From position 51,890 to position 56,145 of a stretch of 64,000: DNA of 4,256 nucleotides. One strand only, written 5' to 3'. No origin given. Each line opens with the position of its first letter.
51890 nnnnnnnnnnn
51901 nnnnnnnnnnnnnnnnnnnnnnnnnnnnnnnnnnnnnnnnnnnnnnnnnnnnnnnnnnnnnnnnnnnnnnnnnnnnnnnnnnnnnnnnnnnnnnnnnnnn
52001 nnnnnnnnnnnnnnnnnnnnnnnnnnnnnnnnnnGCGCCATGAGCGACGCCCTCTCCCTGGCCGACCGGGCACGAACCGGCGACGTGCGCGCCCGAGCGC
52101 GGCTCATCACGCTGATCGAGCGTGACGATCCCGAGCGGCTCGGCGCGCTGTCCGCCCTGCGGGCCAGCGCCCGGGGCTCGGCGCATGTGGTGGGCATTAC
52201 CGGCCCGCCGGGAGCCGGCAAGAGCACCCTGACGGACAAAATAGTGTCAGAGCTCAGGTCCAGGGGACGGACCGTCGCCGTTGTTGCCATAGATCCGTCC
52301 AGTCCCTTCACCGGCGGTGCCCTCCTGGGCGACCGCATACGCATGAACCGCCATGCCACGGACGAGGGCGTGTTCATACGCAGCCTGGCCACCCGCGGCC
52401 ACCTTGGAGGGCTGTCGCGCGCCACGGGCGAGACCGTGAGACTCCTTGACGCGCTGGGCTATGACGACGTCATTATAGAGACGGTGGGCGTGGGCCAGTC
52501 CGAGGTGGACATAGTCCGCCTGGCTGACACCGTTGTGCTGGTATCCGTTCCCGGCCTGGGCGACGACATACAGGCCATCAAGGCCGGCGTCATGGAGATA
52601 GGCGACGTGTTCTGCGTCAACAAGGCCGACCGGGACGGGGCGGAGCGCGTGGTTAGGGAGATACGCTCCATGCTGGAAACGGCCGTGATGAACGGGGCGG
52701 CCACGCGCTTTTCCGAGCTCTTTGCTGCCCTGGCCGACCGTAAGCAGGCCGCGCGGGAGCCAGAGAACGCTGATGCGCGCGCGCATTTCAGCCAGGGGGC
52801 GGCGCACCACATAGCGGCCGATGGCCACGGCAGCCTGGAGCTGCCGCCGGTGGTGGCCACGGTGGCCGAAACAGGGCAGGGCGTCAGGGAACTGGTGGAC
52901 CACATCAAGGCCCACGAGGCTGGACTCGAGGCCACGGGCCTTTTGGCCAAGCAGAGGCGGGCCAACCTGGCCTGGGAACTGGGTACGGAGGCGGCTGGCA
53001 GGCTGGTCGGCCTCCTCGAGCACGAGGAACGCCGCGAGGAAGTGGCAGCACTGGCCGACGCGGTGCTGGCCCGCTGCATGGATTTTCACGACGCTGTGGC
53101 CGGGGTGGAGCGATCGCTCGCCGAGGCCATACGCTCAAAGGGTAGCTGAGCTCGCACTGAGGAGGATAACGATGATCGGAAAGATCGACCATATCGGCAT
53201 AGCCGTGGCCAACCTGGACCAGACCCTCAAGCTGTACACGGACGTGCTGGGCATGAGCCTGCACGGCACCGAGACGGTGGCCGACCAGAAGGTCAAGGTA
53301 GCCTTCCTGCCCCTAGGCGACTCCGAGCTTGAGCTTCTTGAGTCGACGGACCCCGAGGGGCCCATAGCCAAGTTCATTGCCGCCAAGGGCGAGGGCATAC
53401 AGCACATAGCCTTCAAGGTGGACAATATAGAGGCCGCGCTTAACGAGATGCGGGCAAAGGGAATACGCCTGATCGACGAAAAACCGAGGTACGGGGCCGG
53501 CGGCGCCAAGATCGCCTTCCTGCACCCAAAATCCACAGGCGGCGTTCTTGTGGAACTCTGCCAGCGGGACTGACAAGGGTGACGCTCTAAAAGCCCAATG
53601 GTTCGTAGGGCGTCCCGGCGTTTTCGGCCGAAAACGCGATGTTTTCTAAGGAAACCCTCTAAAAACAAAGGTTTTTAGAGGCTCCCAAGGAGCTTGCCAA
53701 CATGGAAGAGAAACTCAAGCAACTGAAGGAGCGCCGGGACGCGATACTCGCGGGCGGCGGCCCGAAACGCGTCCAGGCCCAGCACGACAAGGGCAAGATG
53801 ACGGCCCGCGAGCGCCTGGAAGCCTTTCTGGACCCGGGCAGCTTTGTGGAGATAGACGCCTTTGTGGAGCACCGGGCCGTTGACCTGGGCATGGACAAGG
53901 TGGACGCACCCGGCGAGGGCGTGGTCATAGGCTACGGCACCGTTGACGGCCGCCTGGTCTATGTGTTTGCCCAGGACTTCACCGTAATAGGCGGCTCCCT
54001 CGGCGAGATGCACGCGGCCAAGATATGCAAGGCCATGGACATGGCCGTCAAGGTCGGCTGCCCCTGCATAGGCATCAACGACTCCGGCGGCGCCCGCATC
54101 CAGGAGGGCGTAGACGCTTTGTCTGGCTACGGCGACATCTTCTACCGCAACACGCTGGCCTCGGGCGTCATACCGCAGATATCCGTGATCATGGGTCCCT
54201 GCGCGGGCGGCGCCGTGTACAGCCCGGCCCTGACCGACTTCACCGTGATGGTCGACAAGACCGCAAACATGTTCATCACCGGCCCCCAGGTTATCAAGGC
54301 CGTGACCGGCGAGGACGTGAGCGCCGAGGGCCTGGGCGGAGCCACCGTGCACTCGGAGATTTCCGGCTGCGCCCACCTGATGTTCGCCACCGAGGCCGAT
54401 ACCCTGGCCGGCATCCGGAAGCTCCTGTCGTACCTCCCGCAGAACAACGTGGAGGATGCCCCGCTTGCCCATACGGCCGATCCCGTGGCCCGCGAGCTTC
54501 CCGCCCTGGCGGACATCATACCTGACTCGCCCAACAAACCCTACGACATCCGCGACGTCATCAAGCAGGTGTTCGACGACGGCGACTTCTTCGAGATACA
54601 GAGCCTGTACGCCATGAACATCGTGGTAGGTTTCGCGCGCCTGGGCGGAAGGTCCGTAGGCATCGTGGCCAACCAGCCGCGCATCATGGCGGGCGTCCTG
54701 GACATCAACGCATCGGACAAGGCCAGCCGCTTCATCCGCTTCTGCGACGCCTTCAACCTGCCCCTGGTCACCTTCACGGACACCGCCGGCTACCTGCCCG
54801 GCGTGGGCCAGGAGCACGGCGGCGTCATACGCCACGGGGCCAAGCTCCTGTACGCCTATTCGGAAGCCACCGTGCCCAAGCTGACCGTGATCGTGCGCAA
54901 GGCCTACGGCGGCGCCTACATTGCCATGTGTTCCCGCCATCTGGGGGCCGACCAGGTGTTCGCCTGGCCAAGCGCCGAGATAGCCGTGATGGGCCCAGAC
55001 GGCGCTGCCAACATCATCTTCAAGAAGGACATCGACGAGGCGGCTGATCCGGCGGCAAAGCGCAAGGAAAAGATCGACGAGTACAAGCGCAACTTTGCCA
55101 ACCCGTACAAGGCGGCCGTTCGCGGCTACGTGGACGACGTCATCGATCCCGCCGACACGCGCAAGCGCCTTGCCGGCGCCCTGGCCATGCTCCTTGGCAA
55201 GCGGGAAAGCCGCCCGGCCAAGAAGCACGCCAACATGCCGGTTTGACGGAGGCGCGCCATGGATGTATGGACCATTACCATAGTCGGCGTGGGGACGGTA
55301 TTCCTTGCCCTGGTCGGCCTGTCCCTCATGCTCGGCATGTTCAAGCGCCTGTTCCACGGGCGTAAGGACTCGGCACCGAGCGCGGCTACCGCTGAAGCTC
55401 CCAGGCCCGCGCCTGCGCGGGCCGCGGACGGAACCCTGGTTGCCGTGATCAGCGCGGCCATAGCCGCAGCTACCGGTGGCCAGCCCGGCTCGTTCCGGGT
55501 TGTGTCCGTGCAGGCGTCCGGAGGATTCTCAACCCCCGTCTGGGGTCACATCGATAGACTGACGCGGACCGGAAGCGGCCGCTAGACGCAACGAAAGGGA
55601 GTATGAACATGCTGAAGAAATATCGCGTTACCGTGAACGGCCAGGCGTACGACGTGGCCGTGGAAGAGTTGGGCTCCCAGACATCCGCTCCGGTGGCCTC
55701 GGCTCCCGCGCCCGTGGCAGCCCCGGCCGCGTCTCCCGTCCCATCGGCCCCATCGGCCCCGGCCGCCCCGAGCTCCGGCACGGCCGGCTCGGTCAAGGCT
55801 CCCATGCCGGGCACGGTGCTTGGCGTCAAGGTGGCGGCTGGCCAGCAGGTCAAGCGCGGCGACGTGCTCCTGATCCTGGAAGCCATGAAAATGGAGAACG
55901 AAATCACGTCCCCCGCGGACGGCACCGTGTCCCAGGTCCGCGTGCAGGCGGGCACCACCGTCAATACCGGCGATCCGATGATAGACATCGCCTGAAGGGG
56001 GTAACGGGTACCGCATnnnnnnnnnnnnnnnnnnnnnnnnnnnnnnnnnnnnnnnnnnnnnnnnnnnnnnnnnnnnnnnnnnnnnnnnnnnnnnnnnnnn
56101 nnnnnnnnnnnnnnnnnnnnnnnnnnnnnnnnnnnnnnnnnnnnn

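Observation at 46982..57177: One transcription unit joining 2-oxoacid:ferredoxin oxidoreductase to the methylmalonyl-CoA pathway and a Na+-pumping decarboxylase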

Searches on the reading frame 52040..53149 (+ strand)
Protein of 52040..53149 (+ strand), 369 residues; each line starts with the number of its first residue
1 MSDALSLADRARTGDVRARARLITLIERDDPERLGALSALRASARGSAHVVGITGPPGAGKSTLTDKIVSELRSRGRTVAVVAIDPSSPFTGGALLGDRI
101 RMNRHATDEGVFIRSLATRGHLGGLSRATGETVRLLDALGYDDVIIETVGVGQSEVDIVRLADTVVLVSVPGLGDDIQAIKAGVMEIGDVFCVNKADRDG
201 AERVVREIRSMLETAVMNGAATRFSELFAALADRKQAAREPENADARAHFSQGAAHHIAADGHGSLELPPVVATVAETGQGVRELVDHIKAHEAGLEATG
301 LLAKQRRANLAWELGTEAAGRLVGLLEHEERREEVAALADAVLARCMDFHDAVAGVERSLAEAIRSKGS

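Call 3: search_protein_families(library=pfam, proteins=[window:52040-53149:+])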
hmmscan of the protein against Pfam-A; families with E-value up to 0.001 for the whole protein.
window:52040-53149:+ (369 aa): 11 families
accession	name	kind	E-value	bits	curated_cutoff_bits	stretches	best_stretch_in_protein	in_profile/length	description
PF03308.22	MeaB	-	6.8e-89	297.9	23.1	1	20-314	2-256/273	Methylmalonyl Co-A mutase-associated GTPase MeaB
PF00009.33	GTP_EFTU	-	2.5e-06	27.6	26.5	1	51-291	6-184/188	Elongation factor Tu GTP binding domain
PF03266.21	NTPase_1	-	8.6e-06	26.1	23.9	1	51-80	2-31/168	NTPase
PF02492.25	cobW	-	1e-05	25.7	20.7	1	50-212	2-169/180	CobW/HypB/UreG, nucleotide-binding domain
PF03029.23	ATP_bind_1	-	1.1e-05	25.8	27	1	53-88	1-36/240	Conserved hypothetical ATP binding protein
PF13191.12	AAA_16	-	3.5e-05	24.8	32.6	1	37-90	13-66/167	AAA ATPase domain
PF24883.2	NPHP3_N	-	4.2e-05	24.3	24.8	1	46-85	20-59/164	Nephrocystin 3, N-terminal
PF13604.12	AAA_30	-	0.00018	21.7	27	1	39-84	9-54/191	AAA domain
PF20720.3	nSTAND3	-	0.00056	20.1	27.2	0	48-81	17-50/155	Novel STAND NTPase 3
PF13401.12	AAA_22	-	0.00085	20.1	27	0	48-95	5-50/130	AAA domain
PF01656.29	CbiA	-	0.00099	19.5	25.4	0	58-220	9-54/125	CobQ/CobB/MinD/ParA nucleotide binding domain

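Call 4: search_protein_families(library=ncbifam, proteins=[window:52040-53149:+])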
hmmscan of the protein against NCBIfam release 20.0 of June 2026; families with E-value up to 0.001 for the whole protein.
window:52040-53149:+ (369 aa): 11 families
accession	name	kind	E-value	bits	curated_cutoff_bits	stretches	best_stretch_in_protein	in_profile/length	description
TIGR00750.1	lao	equivalog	4.6e-98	328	240.75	1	14-339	1-281/300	methylmalonyl Co-A mutase-associated GTPase MeaB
NF006958.0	PRK09435.1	equivalog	1.5e-67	228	329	1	6-212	12-224/333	methylmalonyl Co-A mutase-associated GTPase MeaB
NF045497.1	IsobCoAmut_IcmF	equivalog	7.3e-42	143.2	1500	1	9-213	147-356/1076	fused isobutyryl-CoA mutase/GTPase IcmF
NF006746.0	PRK09270.1-5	subfamily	5.5e-09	35.3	250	1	43-85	16-58/210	nucleoside/nucleotide kinase family protein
NF006743.0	PRK09270.1-2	equivalog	4.6e-07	29.1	227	1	42-85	22-63/217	nucleoside/nucleotide kinase family protein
NF006744.0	PRK09270.1-3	equivalog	6.1e-06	25.8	281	1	46-83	21-59/213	nucleoside/nucleotide kinase family protein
NF011056.0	PRK14489.1-1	equivalog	2.7e-05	23.5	379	1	33-84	188-239/363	bifunctional molybdenum cofactor guanylyltransferase MobA/molybdopterin-guanine dinucleotide biosynthesis adaptor protein MobB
NF010340.0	PRK13768.1-2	equivalog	0.00011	22.1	293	1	49-87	4-42/265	GTPase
NF010248.0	PRK13695.1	equivalog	0.00019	21.2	156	1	51-80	6-35/180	NTPase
NF005923.0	PRK07933.1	equivalog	0.00046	19.6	193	0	50-83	2-35/213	dTMP kinase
TIGR00073.1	hypB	equivalog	0.00063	19.3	121.2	0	48-197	30-167/217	hydrogenase nickel incorporation protein HypB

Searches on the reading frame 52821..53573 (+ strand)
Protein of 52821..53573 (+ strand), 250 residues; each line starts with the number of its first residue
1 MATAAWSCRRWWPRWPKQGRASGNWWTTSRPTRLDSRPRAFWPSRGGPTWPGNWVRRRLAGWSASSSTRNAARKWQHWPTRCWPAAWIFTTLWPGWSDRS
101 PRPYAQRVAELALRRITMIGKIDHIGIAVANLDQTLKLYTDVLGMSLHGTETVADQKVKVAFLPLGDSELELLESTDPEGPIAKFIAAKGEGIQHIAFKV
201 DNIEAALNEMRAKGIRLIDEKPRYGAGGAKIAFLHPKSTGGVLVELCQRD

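Call 3: search_protein_families(library=pfam, proteins=[window:52821-53573:+])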
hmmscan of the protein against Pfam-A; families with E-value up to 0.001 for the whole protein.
window:52821-53573:+ (250 aa): 3 families
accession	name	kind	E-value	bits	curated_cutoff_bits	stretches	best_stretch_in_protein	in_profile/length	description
PF13669.12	Glyoxalase_4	-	1.7e-28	99.5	27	1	123-233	1-109/109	Glyoxalase/Bleomycin resistance protein/Dioxygenase superfamily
PF00903.31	Glyoxalase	-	1.6e-23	83.8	20.6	1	121-246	1-121/121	Glyoxalase/Bleomycin resistance protein/Dioxygenase superfamily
PF13468.12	Glyoxalase_3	-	1.2e-09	39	25.1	1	122-219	1-102/176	Glyoxalase-like domain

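Call 4: search_protein_families(library=ncbifam, proteins=[window:52821-53573:+])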
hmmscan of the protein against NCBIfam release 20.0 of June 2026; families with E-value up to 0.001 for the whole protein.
window:52821-53573:+ (250 aa): 14 families
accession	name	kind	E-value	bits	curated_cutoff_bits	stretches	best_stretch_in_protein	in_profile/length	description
TIGR03081.1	metmalonyl_epim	equivalog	2.9e-49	166.9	114.95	1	121-248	1-129/129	methylmalonyl-CoA epimerase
TIGR00068.2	glyox_I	equivalog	7.2e-11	42.2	120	1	122-248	2-139/143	lactoylglutathione lyase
TIGR01263.1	4HPPD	equivalog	1.4e-10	41.3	277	1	121-222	158-268/353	4-hydroxyphenylpyruvate dioxygenase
NF050075.1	SMU1112c_YaeR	equivalog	4.7e-10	39.8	140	1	121-217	3-97/125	SMU1112c/YaeR family gloxylase I-like metalloprotein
NF007629.0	PRK10291.1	equivalog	3.7e-08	33.3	246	1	124-235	5-114/135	lactoylglutathione lyase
NF050074.1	glyox_I_GloA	exception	1.4e-07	31.7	165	1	122-219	2-95/121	lactoylglutathione lyase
TIGR03645.1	glyox_marine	hypoth_equivalog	5e-06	26.6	262.05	0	122-147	5-30/162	lactoylglutathione lyase family protein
NF000496.2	Fos_GSH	equivalog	8.3e-06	25.9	180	1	118-216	1-90/136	fosfomycin resistance glutathione transferase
NF008551.0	PRK11478.1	equivalog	0.00014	22.4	148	1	120-216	5-99/129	VOC family protein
NF033933.0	fosA8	exception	0.00022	21.5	300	1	118-236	1-107/138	FosA8 family fosfomycin resistance glutathione transferase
NF051469.1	fosA13_fam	exception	0.00024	21.1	290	1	118-179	1-54/136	FosA13 family fosfomycin resistance glutathione transferase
NF000495.1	FosK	exception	0.00024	21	280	0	118-151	1-34/132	fosfomycin resistance glutathione transferase FosK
NF000494.1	FosF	exception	0.00048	20.1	280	0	118-150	1-33/132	fosfomycin resistance glutathione transferase FosF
TIGR03211.1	catechol_2_3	equivalog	0.00055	19.3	320.2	0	120-151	3-34/303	catechol 2,3-dioxygenase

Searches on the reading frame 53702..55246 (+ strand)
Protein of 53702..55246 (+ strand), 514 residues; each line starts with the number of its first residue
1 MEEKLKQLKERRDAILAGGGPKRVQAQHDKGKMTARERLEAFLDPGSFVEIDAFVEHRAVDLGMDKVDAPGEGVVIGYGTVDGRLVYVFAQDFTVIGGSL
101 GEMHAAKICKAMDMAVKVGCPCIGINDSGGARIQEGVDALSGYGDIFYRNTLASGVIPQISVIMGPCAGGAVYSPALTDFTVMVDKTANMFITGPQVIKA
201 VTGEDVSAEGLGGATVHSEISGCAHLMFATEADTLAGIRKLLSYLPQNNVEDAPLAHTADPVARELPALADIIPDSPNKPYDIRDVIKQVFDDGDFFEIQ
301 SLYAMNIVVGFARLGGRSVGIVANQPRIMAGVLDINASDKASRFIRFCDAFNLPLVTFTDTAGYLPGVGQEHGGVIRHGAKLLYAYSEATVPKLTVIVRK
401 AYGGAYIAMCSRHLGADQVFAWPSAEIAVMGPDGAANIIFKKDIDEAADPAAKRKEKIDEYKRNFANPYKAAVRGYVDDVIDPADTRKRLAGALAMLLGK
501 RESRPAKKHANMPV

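Call 5: search_protein_families(library=ncbifam, proteins=[window:53702-55246:+], max_evalue=0.00001)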
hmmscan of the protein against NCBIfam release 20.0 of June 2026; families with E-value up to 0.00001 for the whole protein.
window:53702-55246:+ (514 aa): 9 families
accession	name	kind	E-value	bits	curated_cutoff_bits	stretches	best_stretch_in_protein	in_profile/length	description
TIGR01117.1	mmdA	subfamily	6.9e-267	886.2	998.8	1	3-514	1-512/512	methylmalonyl-CoA decarboxylase subunit alpha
NF005530.0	PRK07189.1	equivalog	4.1e-22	78.7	228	1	32-205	15-196/303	biotin-independent malonate decarboxylase subunit beta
TIGR03133.1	malonate_beta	equivalog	2e-21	76.5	278.15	1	33-205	6-186/274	biotin-independent malonate decarboxylase subunit beta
TIGR00515.1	accD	equivalog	6e-20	71.7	317.45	1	32-206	56-243/285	acetyl-CoA carboxylase, carboxyltransferase subunit beta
NF041504.1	AccA_sub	subfamily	3.2e-14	52.9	300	1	305-444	39-182/257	carboxyltransferase subunit alpha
NF008971.0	PRK12319.1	equivalog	7.2e-14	52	406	1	307-448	45-189/256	acetyl-CoA carboxylase carboxyl transferase subunit alpha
TIGR00513.1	accA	equivalog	9.1e-13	48.3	319.3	1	276-443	66-238/321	acetyl-CoA carboxylase carboxyl transferase subunit alpha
NF004344.0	PRK05724.1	equivalog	1.1e-12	47.9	357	1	306-449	97-243/319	acetyl-CoA carboxylase carboxyltransferase subunit alpha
TIGR03134.1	malonate_gamma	equivalog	2.9e-09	36.8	237.15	1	283-447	2-176/258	biotin-independent malonate decarboxylase subunit gamma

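Call 6: search_protein_families(library=pfam, proteins=[window:53702-55246:+], max_evalue=0.00001)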
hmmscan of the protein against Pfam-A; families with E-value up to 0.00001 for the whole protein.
window:53702-55246:+ (514 aa): 2 families
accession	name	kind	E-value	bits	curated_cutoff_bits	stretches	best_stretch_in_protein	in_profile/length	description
PF01039.27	Carboxyl_trans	-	9e-209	694.6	22.3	1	27-512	2-493/493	Carboxyl transferase domain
PF03255.19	ACCA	-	1.7e-13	50.8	23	1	285-449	70-239/310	Acetyl co-enzyme A carboxylase carboxyltransferase-like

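Call 45: search_solved_structures(query=window:53702-55246:+, show_alignments=0, max_evalue=1e-60)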
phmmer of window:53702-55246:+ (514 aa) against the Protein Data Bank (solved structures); distinct sequences matched with E-value up to 1e-60: 42.
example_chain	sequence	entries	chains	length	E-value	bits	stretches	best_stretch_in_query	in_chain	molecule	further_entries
1vrg_A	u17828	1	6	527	1.3e-226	756.2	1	2-514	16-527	propionyl-CoA carboxylase, beta subunit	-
1on3_A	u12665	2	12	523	2.6e-200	669.6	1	1-513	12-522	Methylmalonyl-CoA carboxyltransferase 12S subunit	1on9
3n6r_B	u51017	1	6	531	1.4e-196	657.3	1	1-514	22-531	Propionyl-CoA carboxylase, beta subunit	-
6ybp_A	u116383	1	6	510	1.6e-196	657.1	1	2-514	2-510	Propionyl-CoA carboxylase beta chain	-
6ybq_A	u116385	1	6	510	3.2e-196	656.1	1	2-514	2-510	Propionyl-CoA carboxylase beta chain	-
8pn8_A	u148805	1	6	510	4.1e-196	655.7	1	2-514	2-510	Propionyl-CoA carboxylase beta chain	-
1xnw_A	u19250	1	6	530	9.7e-196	654.5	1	4-514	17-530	propionyl-CoA carboxylase complex B subunit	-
3iav_A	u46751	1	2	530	1.4e-195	653.9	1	4-514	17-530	Propionyl-CoA carboxylase complex B subunit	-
3ib9_A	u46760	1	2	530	1.7e-195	653.7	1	4-514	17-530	Propionyl-CoA carboxylase complex B subunit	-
9wkr_G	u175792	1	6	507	2.4e-195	653.2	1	8-514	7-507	Propionyl-CoA carboxylase beta chain, mitochondrial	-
7ybu_C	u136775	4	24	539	2.9e-195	652.9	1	8-514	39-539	Propionyl-CoA carboxylase beta chain, mitochondrial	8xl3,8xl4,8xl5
8pn7_A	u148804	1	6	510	3.3e-195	652.7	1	2-514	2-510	Propionyl-CoA carboxylase beta chain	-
3ibb_A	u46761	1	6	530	5.3e-195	652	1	4-514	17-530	Propionyl-CoA carboxylase complex B subunit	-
3mfm_C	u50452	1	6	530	8.2e-195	651.4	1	4-514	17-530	Propionyl-CoA carboxylase complex B subunit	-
1xnv_A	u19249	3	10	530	9.8e-195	651.1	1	4-514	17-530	propionyl-CoA carboxylase complex B subunit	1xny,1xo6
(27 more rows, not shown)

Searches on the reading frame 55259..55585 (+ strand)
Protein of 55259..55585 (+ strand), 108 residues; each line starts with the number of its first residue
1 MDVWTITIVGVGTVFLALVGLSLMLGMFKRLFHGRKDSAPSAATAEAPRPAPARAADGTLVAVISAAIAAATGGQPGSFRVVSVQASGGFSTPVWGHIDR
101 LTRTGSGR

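Call 5: search_protein_families(library=ncbifam, proteins=[window:55259-55585:+], max_evalue=0.00001)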
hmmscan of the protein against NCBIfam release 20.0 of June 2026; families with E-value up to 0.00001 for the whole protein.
window:55259-55585:+ (108 aa): 1 family
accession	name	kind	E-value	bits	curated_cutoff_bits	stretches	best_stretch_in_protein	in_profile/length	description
TIGR01195.1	oadG_fam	subfamily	3.7e-08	33.8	36.05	1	4-72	8-80/84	sodium pump decarboxylases, gamma subunit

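Call 6: search_protein_families(library=pfam, proteins=[window:55259-55585:+], max_evalue=0.00001)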
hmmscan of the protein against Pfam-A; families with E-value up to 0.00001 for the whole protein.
window:55259-55585:+ (108 aa): 1 family
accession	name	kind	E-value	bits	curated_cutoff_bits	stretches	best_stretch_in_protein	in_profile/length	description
PF04277.18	OAD_gamma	-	3.6e-15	56.8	27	1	4-71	4-75/76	Oxaloacetate decarboxylase, gamma chain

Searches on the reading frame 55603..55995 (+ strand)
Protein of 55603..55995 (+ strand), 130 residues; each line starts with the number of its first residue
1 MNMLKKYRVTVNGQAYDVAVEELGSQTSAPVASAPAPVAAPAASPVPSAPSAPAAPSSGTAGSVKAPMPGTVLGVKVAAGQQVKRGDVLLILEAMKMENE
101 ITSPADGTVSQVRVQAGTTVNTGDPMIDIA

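Call 5: search_protein_families(library=ncbifam, proteins=[window:55603-55995:+], max_evalue=0.00001)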
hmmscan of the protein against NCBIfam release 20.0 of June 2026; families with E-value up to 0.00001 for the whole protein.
window:55603-55995:+ (130 aa): 22 families
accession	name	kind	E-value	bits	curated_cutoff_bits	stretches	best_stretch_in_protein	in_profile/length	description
NF047903.1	MmDecMmdC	equivalog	4.8e-40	137.1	200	1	4-127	1-129/132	methylmalonyl-CoA decarboxylase subunit gamma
NF004173.0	PRK05641.1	equivalog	1.5e-36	126.2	199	1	4-129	22-152/153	putative acetyl-CoA carboxylase biotin carboxyl carrier protein subunit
NF005117.0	PRK06549.1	equivalog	3.9e-34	118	159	1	3-129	1-129/130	acetyl-CoA carboxylase biotin carboxyl carrier protein subunit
NF010643.0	PRK14040.1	subfamily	7.8e-26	90.7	892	1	5-129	480-594/595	oxaloacetate decarboxylase subunit alpha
NF006761.0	PRK09282.1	domain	6.2e-24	84.4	402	1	4-129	464-589/591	pyruvate carboxylase subunit B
TIGR01108.1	oadA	equivalog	3.6e-22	78.6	756.5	1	5-124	473-580/582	sodium-extruding oxaloacetate decarboxylase subunit alpha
NF009554.0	PRK12999.1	equivalog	2.1e-18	65.6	965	1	58-129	1074-1145/1147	pyruvate carboxylase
TIGR01235.1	pyruv_carbox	equivalog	7.6e-18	63.4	1114.45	1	60-128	1073-1141/1143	pyruvate carboxylase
NF004547.1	PRK05889.1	equivalog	5e-16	58.7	75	1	62-126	3-67/71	biotin/lipoyl-binding carrier protein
NF006079.0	PRK08225.1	equivalog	4.4e-15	55.5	95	1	63-129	3-69/70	acetyl-CoA carboxylase biotin carboxyl carrier protein subunit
TIGR02712.1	urea_carbox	equivalog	4.4e-14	51.2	1303.85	1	59-129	1130-1200/1201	urea carboxylase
TIGR00531.1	BCCP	equivalog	1.3e-12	48.5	115.2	1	26-129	46-154/156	acetyl-CoA carboxylase biotin carboxyl carrier protein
NF010645.0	PRK14042.1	equivalog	1.4e-12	47.1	1182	1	61-128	525-592/596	pyruvate carboxylase subunit B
TIGR01730.1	RND_mfp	subfamily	2.9e-09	36.3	94.9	0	38-96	3-61/322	efflux RND transporter periplasmic adaptor subunit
NF008814.0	PRK11854.1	equivalog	5.5e-09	35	722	1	36-126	80-175/637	pyruvate dehydrogenase complex dihydrolipoyllysine-residue acetyltransferase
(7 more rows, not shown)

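Call 6: search_protein_families(library=pfam, proteins=[window:55603-55995:+], max_evalue=0.00001)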
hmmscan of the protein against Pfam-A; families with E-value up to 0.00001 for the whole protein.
window:55603-55995:+ (130 aa): 4 families
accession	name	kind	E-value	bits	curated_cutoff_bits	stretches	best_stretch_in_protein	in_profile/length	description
PF00364.28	Biotin_lipoyl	-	2e-22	79.2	22.1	1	64-129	3-73/73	Biotin-requiring enzyme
PF13533.13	Biotin_lipoyl_2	-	5.2e-14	52.1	29.8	1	64-93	3-32/32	Biotin-lipoyl like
PF13437.12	HlyD_3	-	2.4e-08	35.1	22.2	0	101-129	2-30/106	HlyD family secretion protein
PF16576.10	HlyD_D23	-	3.1e-07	30.3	30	0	98-130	108-140/214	Barrel-sandwich domain of CusB or HlyD membrane-fusion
